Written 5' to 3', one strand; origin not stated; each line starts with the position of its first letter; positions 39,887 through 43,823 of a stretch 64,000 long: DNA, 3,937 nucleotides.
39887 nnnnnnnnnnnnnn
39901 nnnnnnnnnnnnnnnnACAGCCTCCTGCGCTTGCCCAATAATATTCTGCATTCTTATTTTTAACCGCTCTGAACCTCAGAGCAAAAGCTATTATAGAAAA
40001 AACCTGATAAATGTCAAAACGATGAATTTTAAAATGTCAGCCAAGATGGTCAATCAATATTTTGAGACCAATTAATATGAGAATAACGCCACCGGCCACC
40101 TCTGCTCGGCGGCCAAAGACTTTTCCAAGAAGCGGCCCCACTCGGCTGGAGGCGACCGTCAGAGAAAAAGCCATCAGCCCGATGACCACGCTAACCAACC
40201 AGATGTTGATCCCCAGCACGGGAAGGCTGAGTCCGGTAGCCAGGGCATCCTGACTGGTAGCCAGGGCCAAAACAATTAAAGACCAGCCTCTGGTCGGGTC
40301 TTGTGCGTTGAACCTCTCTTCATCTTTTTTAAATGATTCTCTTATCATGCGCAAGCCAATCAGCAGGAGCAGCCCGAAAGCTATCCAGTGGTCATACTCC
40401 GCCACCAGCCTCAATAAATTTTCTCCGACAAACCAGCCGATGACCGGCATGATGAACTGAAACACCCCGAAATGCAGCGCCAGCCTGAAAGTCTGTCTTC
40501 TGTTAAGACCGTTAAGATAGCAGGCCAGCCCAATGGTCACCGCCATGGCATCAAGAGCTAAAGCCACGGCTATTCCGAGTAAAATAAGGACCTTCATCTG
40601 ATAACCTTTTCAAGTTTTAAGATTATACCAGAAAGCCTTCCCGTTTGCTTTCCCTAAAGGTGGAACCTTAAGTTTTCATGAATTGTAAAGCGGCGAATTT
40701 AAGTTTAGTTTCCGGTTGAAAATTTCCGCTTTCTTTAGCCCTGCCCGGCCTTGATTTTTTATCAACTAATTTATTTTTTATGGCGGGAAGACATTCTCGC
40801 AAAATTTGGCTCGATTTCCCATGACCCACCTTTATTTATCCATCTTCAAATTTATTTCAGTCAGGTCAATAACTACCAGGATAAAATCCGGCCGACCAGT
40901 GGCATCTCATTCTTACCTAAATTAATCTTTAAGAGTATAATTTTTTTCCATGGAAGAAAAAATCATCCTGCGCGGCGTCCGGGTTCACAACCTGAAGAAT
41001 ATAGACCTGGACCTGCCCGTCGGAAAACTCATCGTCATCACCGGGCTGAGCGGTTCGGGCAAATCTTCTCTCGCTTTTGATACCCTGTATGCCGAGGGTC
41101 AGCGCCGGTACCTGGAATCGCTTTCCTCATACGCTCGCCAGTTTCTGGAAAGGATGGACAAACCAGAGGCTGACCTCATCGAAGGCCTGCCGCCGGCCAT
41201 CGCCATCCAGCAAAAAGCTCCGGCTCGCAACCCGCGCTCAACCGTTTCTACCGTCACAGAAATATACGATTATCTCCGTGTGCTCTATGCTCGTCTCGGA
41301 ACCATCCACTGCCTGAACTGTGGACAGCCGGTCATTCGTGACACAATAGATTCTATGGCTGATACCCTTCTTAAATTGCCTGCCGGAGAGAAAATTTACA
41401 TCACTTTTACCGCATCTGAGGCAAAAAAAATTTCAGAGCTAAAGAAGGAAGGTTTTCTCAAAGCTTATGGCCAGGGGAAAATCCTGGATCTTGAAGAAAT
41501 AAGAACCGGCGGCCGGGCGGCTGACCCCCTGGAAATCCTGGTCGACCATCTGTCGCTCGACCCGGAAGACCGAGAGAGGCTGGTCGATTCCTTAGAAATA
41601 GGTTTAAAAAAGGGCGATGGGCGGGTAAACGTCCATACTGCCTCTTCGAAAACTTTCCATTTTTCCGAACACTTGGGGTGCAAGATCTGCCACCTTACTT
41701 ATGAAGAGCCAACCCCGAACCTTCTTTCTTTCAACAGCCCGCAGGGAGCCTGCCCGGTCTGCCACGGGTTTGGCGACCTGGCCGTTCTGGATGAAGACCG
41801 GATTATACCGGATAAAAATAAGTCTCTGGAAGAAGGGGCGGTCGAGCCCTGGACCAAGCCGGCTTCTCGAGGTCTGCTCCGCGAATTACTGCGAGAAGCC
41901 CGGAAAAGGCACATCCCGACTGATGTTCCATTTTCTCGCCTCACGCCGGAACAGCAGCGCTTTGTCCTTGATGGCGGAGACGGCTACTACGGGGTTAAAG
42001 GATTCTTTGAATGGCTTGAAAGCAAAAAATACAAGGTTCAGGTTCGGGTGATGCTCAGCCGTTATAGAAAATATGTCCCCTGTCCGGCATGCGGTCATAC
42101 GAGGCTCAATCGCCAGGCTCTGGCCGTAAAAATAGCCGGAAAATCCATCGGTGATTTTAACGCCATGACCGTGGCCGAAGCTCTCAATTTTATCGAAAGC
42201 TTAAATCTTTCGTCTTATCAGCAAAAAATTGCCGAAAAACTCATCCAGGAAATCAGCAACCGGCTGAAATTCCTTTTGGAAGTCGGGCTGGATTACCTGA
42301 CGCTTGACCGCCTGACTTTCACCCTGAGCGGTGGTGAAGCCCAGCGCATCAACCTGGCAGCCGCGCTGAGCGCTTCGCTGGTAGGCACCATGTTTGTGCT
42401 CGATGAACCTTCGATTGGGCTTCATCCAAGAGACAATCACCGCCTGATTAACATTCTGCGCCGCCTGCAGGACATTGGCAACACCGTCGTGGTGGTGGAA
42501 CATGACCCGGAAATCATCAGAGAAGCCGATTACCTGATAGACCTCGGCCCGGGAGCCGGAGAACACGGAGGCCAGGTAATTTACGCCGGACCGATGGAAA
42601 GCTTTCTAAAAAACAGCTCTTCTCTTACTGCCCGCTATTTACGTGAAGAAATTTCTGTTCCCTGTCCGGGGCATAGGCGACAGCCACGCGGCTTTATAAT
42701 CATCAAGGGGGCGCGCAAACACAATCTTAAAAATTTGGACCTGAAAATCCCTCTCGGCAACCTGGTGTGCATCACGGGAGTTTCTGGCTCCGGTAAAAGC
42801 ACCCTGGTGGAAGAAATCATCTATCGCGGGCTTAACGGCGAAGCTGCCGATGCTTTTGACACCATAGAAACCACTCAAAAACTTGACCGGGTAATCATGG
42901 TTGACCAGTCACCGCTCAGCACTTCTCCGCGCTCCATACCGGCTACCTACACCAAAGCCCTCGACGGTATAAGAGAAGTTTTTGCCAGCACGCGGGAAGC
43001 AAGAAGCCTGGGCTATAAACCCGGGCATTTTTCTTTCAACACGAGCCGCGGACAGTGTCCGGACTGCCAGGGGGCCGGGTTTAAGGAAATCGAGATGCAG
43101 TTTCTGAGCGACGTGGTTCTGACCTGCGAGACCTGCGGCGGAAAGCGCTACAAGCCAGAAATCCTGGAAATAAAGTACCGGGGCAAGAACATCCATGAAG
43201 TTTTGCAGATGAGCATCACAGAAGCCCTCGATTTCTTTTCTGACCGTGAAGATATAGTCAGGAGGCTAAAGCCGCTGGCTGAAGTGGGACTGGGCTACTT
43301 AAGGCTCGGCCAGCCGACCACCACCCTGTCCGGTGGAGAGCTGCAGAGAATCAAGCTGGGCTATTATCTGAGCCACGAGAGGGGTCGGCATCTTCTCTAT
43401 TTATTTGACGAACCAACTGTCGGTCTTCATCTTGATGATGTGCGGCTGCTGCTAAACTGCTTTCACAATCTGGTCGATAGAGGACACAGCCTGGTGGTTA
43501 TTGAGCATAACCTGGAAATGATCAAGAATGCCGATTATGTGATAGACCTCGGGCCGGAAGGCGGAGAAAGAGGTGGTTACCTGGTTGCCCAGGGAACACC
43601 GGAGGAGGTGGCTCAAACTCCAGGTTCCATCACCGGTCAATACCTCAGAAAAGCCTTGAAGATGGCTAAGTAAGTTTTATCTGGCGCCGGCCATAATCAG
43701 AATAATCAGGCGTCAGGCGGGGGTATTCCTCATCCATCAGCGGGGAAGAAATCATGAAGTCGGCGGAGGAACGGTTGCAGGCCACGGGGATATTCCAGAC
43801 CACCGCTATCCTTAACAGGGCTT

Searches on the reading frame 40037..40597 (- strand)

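Call 65: search_protein_families(library=pfam, proteins=[window:40037-40597:-], max_evalue=0.0001)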
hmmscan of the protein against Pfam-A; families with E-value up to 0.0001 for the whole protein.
window:40037-40597:- (186 aa): 2 families
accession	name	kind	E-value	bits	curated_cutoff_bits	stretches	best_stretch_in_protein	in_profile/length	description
PF02659.21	Mntp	-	3.4e-54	183.2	24.4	1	32-181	3-152/152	Putative manganese efflux pump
PF09930.14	DUF2162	-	6.8e-05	22.8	34.4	0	6-181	3-176/223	Predicted transporter (DUF2162)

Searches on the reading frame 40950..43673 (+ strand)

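Call 65: search_protein_families(library=pfam, proteins=[window:40950-43673:+], max_evalue=0.0001)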
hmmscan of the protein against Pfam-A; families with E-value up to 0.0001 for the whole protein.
window:40950-43673:+ (907 aa): 14 families
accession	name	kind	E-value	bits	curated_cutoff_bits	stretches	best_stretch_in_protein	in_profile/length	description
PF00005.33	ABC_tran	-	1.8e-21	77.6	25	0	593-624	1-32/137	ABC transporter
PF17755.6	UvrA_DNA-bind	-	2.7e-14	53.8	23.2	1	281-345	1-65/110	UvrA DNA-binding domain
PF17760.6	UvrA_inter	-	1.4e-12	47.8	23.3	1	132-230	2-107/109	UvrA interaction domain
PF02463.25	SMC_N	-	3.2e-11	43.5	40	0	599-866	19-210/220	RecF/RecN/SMC N terminal domain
PF13476.12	AAA_23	-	9.6e-10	39.9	27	0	583-636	2-51/201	AAA domain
PF13304.12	AAA_21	-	3.1e-08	34.5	27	1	460-523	239-303/304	AAA domain, putative AbiEii toxin, Type IV TA system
PF13191.12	AAA_16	-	7.2e-08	33.5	32.6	0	603-645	24-73/167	AAA ATPase domain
PF13555.12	AAA_29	-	4e-07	30.1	27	0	599-621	18-40/61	P-loop containing region of AAA domain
PF13238.12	AAA_18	-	2.3e-05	25.3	29.4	0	606-623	1-18/128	AAA domain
PF20720.3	nSTAND3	-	2.4e-05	24.5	27.2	0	604-646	18-58/155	Novel STAND NTPase 3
PF06745.19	ATPase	-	3.3e-05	23.8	26.6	0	600-630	16-46/231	KaiC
PF20703.3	nSTAND1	-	3.5e-05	24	27.1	0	26-51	34-59/379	Novel STAND NTPase 1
PF13671.12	AAA_33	-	6.2e-05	23.8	27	0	605-623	1-19/143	AAA domain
PF13401.12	AAA_22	-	7.3e-05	23.5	27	0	605-626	7-28/130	AAA domain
